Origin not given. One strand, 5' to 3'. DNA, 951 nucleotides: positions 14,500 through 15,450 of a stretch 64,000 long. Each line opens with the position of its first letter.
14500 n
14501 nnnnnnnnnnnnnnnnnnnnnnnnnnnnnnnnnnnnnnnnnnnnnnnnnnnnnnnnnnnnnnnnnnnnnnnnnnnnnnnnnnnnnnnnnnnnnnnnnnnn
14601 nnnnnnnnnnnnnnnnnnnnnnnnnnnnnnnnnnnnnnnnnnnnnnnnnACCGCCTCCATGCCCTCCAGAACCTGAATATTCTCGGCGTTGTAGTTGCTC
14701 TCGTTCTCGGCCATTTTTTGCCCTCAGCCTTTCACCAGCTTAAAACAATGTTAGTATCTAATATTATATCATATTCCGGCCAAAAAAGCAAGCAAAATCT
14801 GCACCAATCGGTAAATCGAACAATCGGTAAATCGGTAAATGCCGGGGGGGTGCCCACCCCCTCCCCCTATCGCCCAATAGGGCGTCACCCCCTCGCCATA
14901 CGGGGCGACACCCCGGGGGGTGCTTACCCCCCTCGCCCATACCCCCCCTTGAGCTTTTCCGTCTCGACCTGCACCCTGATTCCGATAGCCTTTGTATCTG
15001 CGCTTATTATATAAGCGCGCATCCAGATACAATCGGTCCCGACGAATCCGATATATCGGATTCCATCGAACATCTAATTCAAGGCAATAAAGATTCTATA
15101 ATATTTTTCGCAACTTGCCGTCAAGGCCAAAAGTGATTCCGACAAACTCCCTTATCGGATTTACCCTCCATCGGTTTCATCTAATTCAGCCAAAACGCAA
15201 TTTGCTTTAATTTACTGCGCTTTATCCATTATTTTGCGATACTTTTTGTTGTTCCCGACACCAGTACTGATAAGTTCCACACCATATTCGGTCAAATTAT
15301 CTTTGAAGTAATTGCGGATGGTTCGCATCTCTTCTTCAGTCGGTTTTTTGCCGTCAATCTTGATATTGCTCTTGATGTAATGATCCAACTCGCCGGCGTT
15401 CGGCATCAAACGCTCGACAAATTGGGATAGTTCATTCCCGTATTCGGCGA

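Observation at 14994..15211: Palindrome-rich, AT-rich non-coding block shared between the helicase gene end and the gyrB upstream region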

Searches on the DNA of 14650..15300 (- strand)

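Call 96: search_rna_families(source=window, start=14650, end=15300, threshold=evalue, max_evalue=1)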
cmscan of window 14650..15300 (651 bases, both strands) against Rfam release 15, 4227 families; matches with E-value up to 1: 3.
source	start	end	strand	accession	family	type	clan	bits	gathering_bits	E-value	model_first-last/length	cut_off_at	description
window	14879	14950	+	RF01066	6C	Cis-reg;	-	25.9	47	0.31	1-75/75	no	6C RNA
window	14828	14915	+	RF00233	Tymo_tRNA-like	Cis-reg;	-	18.8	40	0.17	1-84/84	no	Tymovirus/Pomovirus/Furovirus tRNA-like 3' UTR element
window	15100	15208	+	RF02220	ZNRD1-AS1_3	Gene; lncRNA;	-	16.4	60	0.56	1-104/104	no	ZNRD1 antisense RNA 1 conserved region 3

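Call 97: search_dna_similar(query=window:14715-15211:-, collection=plasmids, mode=distant, max_evalue=0.01, max_rows=5)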
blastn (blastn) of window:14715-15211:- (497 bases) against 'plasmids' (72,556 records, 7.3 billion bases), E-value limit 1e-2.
No match.

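Call 98: search_dna_similar(query=window:14715-15211:-, collection=phages, mode=distant, max_evalue=0.01, max_rows=5)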
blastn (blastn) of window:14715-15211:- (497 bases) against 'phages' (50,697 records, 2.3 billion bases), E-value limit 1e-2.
No match.
